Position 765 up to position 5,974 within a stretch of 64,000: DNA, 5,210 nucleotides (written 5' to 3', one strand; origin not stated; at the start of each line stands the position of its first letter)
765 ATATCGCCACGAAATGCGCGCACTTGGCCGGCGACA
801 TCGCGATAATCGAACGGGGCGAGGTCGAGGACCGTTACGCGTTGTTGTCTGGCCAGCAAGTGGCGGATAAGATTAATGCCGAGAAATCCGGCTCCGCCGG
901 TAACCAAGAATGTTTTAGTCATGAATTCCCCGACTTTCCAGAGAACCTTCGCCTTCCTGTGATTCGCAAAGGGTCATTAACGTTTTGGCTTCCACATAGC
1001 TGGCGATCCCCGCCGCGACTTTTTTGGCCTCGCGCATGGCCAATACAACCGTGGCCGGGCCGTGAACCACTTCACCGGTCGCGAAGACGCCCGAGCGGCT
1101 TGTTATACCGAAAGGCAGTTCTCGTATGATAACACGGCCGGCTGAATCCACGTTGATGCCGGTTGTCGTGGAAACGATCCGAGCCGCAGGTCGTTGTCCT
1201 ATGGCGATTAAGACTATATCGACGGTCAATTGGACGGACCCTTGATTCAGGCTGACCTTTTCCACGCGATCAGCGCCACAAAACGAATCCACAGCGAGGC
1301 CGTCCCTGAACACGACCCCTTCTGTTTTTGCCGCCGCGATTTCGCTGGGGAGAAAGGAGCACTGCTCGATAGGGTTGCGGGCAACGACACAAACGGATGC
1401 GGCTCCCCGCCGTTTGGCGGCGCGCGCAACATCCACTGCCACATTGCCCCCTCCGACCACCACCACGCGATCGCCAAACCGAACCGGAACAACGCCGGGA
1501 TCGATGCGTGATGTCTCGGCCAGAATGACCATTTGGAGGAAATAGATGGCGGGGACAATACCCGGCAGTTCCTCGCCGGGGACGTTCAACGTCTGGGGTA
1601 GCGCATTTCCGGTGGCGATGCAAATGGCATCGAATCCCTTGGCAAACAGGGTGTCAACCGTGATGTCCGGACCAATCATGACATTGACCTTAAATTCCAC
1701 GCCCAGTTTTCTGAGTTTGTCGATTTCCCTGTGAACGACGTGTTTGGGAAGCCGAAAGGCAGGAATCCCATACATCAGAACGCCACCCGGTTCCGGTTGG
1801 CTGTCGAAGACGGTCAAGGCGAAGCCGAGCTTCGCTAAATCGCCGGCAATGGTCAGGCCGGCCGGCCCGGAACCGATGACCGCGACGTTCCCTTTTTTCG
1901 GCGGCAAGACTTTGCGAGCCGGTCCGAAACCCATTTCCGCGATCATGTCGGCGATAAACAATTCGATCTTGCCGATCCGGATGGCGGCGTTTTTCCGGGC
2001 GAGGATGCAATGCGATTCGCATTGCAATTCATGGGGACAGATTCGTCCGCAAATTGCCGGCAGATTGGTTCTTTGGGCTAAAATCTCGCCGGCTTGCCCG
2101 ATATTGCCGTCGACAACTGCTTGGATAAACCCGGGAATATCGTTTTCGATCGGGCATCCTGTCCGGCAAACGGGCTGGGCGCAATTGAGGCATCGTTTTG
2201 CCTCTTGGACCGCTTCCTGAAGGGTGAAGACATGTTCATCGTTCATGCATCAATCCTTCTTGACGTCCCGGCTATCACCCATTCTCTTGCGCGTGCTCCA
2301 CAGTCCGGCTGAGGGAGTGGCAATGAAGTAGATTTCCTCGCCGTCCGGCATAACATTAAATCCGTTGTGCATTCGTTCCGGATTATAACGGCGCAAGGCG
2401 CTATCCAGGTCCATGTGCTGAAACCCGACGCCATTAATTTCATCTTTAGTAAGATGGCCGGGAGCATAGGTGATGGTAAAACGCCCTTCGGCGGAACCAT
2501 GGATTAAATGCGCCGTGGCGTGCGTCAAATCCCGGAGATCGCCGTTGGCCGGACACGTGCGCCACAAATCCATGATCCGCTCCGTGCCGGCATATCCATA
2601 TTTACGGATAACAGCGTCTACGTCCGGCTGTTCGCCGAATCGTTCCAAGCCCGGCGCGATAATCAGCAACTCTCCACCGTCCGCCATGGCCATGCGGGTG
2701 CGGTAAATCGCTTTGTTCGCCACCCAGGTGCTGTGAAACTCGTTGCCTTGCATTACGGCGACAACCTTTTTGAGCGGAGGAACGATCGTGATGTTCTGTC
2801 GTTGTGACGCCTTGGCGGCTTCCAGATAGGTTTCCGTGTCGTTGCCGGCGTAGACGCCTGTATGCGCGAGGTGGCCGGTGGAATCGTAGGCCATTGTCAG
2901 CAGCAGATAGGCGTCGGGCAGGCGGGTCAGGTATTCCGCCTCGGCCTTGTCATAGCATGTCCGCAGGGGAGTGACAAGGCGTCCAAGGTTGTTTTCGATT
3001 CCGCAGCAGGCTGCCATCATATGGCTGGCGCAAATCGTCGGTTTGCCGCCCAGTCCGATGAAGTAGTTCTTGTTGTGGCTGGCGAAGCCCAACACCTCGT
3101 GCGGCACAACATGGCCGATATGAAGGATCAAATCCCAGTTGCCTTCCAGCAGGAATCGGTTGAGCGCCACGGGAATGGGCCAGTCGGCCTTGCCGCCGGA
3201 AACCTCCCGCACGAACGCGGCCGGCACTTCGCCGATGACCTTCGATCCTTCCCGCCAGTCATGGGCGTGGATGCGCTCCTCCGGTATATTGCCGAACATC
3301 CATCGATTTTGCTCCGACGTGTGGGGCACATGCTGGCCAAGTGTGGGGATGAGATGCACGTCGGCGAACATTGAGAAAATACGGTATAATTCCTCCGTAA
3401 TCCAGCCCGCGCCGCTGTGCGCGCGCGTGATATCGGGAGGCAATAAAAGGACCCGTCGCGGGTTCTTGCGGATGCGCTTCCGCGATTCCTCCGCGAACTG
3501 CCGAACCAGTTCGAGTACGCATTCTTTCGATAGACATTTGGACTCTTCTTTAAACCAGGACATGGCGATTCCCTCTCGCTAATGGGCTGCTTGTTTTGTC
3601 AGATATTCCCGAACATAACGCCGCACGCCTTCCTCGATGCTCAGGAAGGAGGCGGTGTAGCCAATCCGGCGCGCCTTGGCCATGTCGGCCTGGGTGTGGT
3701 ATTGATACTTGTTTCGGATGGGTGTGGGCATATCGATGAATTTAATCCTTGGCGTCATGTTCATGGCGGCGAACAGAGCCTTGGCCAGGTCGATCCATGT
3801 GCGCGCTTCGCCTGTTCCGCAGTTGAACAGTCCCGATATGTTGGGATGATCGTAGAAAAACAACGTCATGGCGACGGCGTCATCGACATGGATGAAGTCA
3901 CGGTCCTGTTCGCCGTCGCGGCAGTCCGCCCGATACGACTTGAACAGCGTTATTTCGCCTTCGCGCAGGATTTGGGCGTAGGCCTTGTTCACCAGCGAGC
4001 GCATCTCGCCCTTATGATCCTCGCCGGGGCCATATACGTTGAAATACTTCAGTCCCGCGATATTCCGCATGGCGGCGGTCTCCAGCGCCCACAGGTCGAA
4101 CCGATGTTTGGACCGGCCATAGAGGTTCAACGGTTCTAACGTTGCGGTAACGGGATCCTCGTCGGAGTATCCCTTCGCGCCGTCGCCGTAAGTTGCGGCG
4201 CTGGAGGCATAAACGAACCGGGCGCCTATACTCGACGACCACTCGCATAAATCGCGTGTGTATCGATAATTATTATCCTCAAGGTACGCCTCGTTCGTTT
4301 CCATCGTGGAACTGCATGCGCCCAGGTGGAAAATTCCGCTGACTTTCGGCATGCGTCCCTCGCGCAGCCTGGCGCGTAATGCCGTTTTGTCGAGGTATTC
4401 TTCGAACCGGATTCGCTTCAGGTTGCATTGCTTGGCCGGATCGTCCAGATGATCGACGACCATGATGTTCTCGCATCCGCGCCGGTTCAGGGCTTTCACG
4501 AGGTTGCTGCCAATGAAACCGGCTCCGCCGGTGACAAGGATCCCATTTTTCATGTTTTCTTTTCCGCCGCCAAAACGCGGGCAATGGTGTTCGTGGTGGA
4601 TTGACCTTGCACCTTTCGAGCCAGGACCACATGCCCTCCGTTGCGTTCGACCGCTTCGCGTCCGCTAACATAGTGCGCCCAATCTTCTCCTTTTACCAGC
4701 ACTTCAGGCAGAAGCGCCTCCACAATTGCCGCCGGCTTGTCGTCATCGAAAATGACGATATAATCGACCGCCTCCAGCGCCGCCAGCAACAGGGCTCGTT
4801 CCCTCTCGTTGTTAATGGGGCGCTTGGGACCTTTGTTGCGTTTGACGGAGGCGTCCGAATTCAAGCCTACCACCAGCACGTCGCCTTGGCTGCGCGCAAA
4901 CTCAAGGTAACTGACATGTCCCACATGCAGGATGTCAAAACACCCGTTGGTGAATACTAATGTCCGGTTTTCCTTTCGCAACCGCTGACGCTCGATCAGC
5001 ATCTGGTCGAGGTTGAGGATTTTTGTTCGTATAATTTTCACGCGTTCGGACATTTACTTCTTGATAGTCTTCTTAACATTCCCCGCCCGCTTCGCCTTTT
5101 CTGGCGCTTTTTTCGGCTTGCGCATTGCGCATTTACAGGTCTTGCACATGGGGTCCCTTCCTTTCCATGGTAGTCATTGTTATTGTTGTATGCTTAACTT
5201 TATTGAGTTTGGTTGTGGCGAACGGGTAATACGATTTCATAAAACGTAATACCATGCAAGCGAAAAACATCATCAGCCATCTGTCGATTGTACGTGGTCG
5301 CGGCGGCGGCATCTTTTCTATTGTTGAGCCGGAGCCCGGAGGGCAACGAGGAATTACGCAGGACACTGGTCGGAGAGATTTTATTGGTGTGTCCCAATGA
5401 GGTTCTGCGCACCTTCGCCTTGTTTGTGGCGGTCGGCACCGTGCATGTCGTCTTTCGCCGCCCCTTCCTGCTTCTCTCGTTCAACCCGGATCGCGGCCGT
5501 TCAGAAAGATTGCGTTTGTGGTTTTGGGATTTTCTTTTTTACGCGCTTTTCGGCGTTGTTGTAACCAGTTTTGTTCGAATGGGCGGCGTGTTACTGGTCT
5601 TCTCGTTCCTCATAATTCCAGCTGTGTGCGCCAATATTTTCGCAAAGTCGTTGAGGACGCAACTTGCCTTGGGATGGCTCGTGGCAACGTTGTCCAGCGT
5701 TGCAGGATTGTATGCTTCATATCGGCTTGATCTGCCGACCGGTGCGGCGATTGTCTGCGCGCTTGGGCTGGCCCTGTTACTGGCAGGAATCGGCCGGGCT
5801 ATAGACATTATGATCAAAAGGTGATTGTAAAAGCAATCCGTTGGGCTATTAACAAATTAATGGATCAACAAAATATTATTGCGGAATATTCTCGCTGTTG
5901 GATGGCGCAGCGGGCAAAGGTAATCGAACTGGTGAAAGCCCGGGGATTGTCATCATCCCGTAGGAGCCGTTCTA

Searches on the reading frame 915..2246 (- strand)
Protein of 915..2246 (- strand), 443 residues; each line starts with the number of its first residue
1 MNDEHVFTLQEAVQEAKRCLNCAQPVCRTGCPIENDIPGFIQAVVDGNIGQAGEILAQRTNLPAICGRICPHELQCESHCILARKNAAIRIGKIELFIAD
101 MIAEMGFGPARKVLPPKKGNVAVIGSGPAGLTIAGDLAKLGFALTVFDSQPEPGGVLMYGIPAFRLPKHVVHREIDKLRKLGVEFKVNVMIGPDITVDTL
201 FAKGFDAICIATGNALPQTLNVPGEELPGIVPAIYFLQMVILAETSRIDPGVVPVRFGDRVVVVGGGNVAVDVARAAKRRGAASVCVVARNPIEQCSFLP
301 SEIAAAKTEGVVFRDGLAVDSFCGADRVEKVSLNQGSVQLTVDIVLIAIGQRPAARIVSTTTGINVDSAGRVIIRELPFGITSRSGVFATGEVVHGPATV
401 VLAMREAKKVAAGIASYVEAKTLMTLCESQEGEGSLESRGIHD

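Call 9: search_protein_families(library=pfam, proteins=[window:915-2246:-])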
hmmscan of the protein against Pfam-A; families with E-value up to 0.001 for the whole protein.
window:915-2246:- (443 aa): 9 families
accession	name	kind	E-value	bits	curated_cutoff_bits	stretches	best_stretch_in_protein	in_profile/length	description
PF14691.11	Fer4_20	-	1.2e-34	118.9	25.8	1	6-106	11-112/113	Dihydroprymidine dehydrogenase domain II, 4Fe-4S cluster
PF07992.20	Pyr_redox_2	-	2.6e-30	106.3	26.1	1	120-407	2-291/291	Pyridine nucleotide-disulphide oxidoreductase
PF00070.33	Pyr_redox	-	6.5e-10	39.8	22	1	260-293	1-34/82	Pyridine nucleotide-disulphide oxidoreductase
PF13738.12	Pyr_redox_3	-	4.5e-07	29.8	30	1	257-374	163-289/305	Pyridine nucleotide-disulphide oxidoreductase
PF13450.12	NAD_binding_8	-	6.6e-07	30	21.9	1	123-156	1-34/68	NAD(P)-binding Rossmann-like domain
PF01266.30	DAO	-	6.8e-07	29.6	27.9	1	121-155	2-37/353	FAD dependent oxidoreductase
PF13241.12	NAD_binding_7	-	0.00011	23.2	22.1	0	258-309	7-54/104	Putative NAD(P)-binding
PF01946.23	Thi4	-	0.00014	21.6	26.2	1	120-256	19-160/235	Thi4 family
PF01262.27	AlaDh_PNT_C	-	0.00062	19.7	23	0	117-152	27-62/214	Alanine dehydrogenase/PNT, C-terminal domain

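Call 45: find_encoding_contigs(protein=window:915-2246:-, flank=10000, max_places=6)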
Protein window:915-2246:- (443 aa): 2 contigs read that carry it; 2 places shown.
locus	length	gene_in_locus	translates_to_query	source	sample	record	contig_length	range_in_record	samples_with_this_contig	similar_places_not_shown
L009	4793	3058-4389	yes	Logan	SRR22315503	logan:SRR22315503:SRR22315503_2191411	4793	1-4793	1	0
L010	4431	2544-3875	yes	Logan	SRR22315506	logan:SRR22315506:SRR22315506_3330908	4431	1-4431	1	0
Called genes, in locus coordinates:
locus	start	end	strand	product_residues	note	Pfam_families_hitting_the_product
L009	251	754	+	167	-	PF01467:CTP_transf_like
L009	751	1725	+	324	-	PF01073:3Beta_HSD, PF01370:Epimerase, PF02719:Polysacc_synt_2 (faint), PF04321:RmlD_sub_bind, PF16363:GDP_Man_Dehyd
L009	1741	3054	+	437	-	PF09861:Lar_N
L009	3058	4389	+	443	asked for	PF14691:Fer4_20, PF00070:Pyr_redox (faint), PF01266:DAO (faint), PF07992:Pyr_redox_2, PF13450:NAD_binding_8 (weak), PF13738:Pyr_redox_3 (faint)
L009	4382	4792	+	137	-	?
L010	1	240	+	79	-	?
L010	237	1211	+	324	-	PF01073:3Beta_HSD, PF01370:Epimerase, PF02719:Polysacc_synt_2 (faint), PF04321:RmlD_sub_bind, PF16363:GDP_Man_Dehyd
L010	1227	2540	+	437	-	PF09861:Lar_N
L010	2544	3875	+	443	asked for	PF14691:Fer4_20, PF00070:Pyr_redox (faint), PF01266:DAO (faint), PF07992:Pyr_redox_2, PF13450:NAD_binding_8 (weak), PF13738:Pyr_redox_3 (faint)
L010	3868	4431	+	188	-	?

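Call 86: list_cluster_members(proteins=[P0130, P0172, window:915-2246:-, window:33369-34292:+, window:32224-32601:-, window:25511-25945:-, window:57195-58925:-, window:63158-63802:-, window:53469-54167:-, window:3579-4553:-])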
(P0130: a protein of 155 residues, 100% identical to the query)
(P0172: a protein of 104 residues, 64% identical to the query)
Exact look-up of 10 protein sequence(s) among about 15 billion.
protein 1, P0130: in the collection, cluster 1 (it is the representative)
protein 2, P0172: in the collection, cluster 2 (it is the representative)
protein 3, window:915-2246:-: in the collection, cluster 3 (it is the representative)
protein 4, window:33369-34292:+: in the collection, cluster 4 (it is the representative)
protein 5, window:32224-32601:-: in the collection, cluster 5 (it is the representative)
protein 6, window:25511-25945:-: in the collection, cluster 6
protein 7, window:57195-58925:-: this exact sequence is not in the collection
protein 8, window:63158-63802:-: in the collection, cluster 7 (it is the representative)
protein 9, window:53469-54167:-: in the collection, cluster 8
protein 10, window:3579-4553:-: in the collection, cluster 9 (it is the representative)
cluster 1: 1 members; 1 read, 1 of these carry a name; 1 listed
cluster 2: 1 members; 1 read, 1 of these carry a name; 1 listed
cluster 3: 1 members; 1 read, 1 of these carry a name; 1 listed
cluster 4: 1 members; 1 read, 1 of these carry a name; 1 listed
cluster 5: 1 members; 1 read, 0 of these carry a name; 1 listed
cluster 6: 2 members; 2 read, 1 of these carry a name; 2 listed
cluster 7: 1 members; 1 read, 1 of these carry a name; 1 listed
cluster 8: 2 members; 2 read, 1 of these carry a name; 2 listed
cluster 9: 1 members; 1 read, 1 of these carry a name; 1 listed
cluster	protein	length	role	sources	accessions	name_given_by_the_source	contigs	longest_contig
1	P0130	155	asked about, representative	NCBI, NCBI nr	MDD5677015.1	MAG: hypothetical protein PHW60_03360 [Kiritimatiellae bacterium] | hypothetical protein [Kiritimatiellia bacterium]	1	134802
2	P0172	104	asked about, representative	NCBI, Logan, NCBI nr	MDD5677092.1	MAG: hypothetical protein PHW60_03750 [Kiritimatiellae bacterium] | hypothetical protein [Kiritimatiellia bacterium]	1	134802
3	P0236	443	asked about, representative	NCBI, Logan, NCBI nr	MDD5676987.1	MAG: FAD-dependent oxidoreductase [Kiritimatiellae bacterium] | FAD-dependent oxidoreductase [Kiritimatiellia bacterium]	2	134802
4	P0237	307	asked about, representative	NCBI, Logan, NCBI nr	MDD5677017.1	MAG: hypothetical protein PHW60_03370 [Kiritimatiellae bacterium] | hypothetical protein [Kiritimatiellia bacterium]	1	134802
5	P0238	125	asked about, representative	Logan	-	-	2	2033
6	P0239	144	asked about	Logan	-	-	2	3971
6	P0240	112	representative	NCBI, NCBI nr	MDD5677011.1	MAG: hypothetical protein PHW60_03340 [Kiritimatiellae bacterium] | hypothetical protein [Kiritimatiellia bacterium]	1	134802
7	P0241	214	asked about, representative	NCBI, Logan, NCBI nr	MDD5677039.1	MAG: DNA-processing protein DprA [Kiritimatiellae bacterium] | DNA-processing protein DprA [Kiritimatiellia bacterium]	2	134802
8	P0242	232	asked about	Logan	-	-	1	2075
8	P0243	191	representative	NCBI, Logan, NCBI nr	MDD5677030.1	MAG: rubrerythrin family protein [Kiritimatiellae bacterium] | rubrerythrin family protein [Kiritimatiellia bacterium]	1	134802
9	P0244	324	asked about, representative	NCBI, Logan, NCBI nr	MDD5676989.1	MAG: ADP-glyceromanno-heptose 6-epimerase [Kiritimatiellae bacterium] | ADP-glyceromanno-heptose 6-epimerase [Kiritimatiellia bacterium]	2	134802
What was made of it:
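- A third orphan HTH lies about 53 proteins beyond the window on the same contig (call 86). Bases 1-5053 look core-like, encoding LPS heptose genes (calls 9, 86). A third orphan HTH about 53 genes to the right implies a right array of roughly 60-70 kb (call 86).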

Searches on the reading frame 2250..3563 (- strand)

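Call 9: search_protein_families(library=pfam, proteins=[window:2250-3563:-])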
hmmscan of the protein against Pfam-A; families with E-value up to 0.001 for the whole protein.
window:2250-3563:- (437 aa): 1 family
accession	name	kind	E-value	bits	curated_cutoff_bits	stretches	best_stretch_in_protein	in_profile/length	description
PF09861.14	Lar_N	-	8.3e-10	38.6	23.3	1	25-184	44-195/204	Lactate racemase N-terminal domain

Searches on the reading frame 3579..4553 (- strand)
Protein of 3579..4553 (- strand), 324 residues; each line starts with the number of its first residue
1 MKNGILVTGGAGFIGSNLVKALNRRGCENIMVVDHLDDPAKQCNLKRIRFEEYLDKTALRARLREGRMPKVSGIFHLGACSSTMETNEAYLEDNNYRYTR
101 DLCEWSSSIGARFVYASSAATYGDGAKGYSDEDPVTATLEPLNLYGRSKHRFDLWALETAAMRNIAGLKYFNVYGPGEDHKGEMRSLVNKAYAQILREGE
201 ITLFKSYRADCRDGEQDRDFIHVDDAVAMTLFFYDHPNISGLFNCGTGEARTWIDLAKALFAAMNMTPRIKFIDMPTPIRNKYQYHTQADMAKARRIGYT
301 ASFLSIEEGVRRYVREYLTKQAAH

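Call 9: search_protein_families(library=pfam, proteins=[window:3579-4553:-])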
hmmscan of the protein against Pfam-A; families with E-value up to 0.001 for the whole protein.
window:3579-4553:- (324 aa): 6 families
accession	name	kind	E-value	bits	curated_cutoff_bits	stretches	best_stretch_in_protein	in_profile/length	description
PF01370.27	Epimerase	-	9.7e-44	150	20.9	1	5-246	1-240/240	NAD dependent epimerase/dehydratase family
PF16363.11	GDP_Man_Dehyd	-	2.1e-17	64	27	1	6-296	1-300/332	GDP-mannose 4,6 dehydratase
PF04321.23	RmlD_sub_bind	-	9e-12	45.1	27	1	5-175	3-153/287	RmlD substrate binding domain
PF01073.25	3Beta_HSD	-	5.2e-09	36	22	1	6-191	1-199/280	3-beta hydroxysteroid dehydrogenase/isomerase family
PF02719.21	Polysacc_synt_2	-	2.5e-07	30.6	20.2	0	5-45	1-41/293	Polysaccharide biosynthesis protein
PF07993.18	NAD_binding_4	-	2.9e-05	23.8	20.1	0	65-136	83-154/258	Male sterility protein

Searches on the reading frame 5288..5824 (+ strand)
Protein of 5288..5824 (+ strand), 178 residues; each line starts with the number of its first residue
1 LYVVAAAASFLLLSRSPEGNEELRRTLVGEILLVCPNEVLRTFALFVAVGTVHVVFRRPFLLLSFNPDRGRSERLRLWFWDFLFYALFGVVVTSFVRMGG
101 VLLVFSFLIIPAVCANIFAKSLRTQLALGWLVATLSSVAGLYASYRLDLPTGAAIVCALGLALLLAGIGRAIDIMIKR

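Call 9: search_protein_families(library=pfam, proteins=[window:5288-5824:+])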
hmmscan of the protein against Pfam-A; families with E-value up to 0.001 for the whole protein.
window:5288-5824:+ (178 aa): 1 family
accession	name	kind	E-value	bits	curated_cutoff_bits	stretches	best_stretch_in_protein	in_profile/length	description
PF00950.22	ABC-3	-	9.1e-29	101.2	20.1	1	6-166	94-254/258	ABC 3 transport family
